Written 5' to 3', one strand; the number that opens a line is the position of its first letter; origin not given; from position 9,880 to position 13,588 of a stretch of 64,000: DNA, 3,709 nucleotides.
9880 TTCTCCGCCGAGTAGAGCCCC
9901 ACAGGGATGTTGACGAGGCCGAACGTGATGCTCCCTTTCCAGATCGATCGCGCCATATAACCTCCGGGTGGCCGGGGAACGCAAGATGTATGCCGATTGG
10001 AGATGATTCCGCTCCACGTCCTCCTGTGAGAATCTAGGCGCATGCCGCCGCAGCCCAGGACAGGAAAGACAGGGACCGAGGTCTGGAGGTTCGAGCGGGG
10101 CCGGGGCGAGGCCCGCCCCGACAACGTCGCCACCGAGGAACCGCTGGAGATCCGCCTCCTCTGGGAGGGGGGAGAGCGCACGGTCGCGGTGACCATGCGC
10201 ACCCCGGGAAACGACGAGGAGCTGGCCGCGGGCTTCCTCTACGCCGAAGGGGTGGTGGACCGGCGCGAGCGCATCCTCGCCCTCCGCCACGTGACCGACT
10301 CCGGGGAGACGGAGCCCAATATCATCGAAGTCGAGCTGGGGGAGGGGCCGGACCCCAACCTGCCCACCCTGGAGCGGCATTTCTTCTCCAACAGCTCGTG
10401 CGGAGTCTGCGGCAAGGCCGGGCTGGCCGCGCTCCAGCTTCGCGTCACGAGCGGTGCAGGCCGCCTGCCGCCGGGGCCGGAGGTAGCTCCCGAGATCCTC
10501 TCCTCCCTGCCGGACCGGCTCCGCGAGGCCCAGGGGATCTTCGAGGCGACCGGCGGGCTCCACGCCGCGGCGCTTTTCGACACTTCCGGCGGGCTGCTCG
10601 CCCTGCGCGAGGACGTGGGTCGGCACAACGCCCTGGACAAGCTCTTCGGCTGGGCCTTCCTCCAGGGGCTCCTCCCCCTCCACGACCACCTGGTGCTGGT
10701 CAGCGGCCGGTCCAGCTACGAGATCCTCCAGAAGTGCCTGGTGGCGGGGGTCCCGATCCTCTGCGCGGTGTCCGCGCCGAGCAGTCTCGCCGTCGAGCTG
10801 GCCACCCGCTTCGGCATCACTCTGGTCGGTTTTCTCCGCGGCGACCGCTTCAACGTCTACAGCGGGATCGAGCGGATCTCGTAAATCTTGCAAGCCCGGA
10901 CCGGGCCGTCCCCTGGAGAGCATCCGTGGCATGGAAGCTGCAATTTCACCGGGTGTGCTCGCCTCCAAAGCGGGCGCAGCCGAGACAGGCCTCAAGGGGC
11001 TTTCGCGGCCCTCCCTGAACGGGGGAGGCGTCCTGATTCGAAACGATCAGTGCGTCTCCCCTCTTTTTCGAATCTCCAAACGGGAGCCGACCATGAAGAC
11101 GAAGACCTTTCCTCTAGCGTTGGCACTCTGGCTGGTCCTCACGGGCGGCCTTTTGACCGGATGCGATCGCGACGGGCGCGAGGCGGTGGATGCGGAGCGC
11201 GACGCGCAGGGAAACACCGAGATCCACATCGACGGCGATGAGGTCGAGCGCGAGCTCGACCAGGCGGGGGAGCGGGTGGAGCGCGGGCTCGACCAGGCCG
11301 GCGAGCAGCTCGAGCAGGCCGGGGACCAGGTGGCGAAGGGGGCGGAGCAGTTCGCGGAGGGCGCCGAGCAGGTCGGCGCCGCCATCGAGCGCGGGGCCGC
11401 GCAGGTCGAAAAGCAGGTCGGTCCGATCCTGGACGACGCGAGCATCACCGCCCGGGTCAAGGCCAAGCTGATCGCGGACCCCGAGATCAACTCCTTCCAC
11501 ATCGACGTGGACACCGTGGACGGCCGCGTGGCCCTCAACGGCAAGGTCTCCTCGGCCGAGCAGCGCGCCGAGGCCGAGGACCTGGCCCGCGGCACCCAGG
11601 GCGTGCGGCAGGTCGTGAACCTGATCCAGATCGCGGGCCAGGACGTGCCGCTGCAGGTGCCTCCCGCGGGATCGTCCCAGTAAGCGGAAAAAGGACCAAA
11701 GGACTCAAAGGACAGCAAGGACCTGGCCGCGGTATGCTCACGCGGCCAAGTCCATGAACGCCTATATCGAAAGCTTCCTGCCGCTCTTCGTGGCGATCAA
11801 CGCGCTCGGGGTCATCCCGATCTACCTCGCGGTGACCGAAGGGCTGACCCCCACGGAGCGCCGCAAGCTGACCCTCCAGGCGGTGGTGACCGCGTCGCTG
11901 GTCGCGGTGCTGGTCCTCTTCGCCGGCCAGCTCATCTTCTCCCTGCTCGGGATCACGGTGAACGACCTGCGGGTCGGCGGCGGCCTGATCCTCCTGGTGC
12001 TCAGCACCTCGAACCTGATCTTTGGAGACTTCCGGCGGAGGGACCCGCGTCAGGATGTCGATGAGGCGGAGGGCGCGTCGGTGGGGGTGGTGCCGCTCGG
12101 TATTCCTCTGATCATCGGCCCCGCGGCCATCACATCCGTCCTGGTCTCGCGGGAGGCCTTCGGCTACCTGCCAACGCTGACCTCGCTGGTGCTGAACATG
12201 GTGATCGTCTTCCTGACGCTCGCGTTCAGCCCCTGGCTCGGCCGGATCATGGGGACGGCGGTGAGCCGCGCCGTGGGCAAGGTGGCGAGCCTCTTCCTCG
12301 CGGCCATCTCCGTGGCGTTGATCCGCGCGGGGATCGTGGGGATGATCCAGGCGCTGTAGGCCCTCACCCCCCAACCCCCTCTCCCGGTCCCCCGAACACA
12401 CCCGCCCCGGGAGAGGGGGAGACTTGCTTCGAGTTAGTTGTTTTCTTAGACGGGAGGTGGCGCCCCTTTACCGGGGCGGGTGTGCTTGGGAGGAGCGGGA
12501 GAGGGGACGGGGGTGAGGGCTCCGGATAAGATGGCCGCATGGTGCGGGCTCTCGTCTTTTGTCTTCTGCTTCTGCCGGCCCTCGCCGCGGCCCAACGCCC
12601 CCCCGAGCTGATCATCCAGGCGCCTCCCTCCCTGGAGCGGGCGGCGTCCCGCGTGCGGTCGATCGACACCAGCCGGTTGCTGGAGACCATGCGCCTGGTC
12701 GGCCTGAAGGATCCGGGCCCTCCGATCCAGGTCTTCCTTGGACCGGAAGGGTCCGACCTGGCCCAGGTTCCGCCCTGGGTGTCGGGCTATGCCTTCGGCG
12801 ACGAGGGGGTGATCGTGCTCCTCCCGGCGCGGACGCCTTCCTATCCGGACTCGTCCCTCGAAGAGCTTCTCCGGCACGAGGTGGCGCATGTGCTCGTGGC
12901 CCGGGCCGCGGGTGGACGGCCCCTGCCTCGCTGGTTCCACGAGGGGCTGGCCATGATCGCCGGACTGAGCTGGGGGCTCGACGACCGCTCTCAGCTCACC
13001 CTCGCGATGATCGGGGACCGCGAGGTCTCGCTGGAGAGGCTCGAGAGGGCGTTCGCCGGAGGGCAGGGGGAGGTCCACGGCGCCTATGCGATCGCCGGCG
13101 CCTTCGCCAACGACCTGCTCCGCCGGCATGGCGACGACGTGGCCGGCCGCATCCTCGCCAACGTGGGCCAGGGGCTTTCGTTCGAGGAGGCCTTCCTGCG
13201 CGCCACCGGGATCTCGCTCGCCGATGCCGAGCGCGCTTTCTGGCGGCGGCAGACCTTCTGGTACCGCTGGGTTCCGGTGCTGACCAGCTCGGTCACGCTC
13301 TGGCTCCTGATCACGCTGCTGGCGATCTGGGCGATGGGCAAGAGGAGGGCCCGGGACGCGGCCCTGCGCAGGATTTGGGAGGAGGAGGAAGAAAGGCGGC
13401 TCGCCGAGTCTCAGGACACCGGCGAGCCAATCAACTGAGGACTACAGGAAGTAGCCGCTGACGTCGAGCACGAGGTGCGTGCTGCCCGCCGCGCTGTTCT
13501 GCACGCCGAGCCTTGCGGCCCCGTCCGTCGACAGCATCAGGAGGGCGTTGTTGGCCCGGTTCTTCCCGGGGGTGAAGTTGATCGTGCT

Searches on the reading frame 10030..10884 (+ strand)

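Call 59: search_protein_families(library=pfam, proteins=[window:10030-10884:+], max_evalue=0.001)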
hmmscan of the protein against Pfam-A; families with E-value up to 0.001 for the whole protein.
window:10030-10884:+ (284 aa): 1 family
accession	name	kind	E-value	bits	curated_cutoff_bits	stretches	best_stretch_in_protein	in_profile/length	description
PF02634.21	FdhD-NarQ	-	5.2e-67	226.5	27.2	1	35-283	2-236/237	FdhD/NarQ family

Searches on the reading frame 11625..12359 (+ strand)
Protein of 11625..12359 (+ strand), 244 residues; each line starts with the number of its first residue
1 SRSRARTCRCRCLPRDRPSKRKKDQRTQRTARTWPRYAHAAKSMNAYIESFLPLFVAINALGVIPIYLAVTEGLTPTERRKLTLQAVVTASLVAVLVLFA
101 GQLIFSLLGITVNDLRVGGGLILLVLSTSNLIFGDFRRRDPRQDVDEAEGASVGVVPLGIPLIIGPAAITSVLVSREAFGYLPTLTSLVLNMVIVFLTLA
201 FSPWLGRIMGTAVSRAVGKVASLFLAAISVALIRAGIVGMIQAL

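Call 59: search_protein_families(library=pfam, proteins=[window:11625-12359:+], max_evalue=0.001)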
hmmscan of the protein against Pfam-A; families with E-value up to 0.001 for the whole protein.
window:11625-12359:+ (244 aa): 1 family
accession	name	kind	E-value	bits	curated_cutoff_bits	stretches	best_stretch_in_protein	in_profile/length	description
PF01914.23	MarC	-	1.3e-37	129.6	23.9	1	44-241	1-203/203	MarC family integral membrane protein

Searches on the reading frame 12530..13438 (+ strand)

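Call 59: search_protein_families(library=pfam, proteins=[window:12530-13438:+], max_evalue=0.001)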
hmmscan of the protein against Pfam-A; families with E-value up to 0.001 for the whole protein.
window:12530-13438:+ (302 aa): 1 family
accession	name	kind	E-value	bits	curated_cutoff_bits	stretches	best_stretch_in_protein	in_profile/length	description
PF13485.12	Peptidase_MA_2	-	1.7e-07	31.7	32.4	1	81-236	40-194/201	Peptidase MA superfamily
